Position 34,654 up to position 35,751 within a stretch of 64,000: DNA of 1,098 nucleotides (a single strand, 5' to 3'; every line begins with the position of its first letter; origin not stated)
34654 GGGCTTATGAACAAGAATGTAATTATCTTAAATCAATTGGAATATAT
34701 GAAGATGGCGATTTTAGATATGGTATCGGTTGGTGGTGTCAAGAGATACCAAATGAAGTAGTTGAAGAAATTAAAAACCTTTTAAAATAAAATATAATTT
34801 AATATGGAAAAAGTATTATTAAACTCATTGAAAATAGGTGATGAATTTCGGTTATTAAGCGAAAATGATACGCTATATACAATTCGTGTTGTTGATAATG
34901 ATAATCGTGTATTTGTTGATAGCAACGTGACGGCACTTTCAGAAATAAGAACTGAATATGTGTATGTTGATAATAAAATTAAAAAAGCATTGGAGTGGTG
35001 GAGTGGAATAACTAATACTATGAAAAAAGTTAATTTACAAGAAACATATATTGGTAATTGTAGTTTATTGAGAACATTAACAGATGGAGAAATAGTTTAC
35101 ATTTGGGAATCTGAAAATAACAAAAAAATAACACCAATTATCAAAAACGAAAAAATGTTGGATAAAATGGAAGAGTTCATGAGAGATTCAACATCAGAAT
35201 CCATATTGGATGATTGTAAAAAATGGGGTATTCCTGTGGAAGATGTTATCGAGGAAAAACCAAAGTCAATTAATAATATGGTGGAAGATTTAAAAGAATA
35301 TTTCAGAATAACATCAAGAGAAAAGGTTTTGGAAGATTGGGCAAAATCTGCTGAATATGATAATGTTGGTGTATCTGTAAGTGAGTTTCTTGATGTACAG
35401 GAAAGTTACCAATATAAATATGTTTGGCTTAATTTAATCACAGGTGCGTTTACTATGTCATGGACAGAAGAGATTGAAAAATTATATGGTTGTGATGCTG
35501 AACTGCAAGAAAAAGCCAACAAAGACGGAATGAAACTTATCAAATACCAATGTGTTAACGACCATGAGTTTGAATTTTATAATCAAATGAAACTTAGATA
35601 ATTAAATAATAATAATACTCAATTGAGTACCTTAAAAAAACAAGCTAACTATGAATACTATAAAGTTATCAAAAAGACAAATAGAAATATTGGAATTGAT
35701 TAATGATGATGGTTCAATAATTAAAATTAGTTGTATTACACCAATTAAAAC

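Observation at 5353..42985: Seven copies of a palindromic element TACTC-N4-GAGTA placed 11-30 nt upstream of start codons that lack the main promoter cassette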

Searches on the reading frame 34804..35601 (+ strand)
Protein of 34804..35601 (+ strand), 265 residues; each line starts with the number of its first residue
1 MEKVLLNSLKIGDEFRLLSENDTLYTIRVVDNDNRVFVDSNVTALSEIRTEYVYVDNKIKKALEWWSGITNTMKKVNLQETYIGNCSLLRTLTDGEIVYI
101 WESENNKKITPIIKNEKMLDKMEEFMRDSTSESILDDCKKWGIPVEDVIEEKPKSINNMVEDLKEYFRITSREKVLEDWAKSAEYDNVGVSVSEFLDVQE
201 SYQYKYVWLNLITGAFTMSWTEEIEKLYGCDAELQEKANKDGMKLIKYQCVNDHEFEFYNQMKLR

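Call 13: search_protein_families(library=pfam, proteins=[window:34804-35601:+], max_evalue=0.01)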
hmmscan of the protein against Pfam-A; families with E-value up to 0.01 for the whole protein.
window:34804-35601:+ (265 aa): 1 family
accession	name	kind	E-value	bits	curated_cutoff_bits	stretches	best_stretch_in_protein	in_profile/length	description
PF14772.11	NYD-SP28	-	0.0019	18.6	22.1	1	113-165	34-86/102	Sperm tail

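Call 14: find_related_loci(query=window:34804-35601:+, collection=viral_contigs, flank=10000)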
Query window:34804-35601:+ (265 aa) in viral_contigs; peptide patterns used: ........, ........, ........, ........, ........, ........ (x = any residue, [..] = any of these).
4 stretches matched a pattern, but none encodes a relative of the query by tblastn (E <= 1e-3).
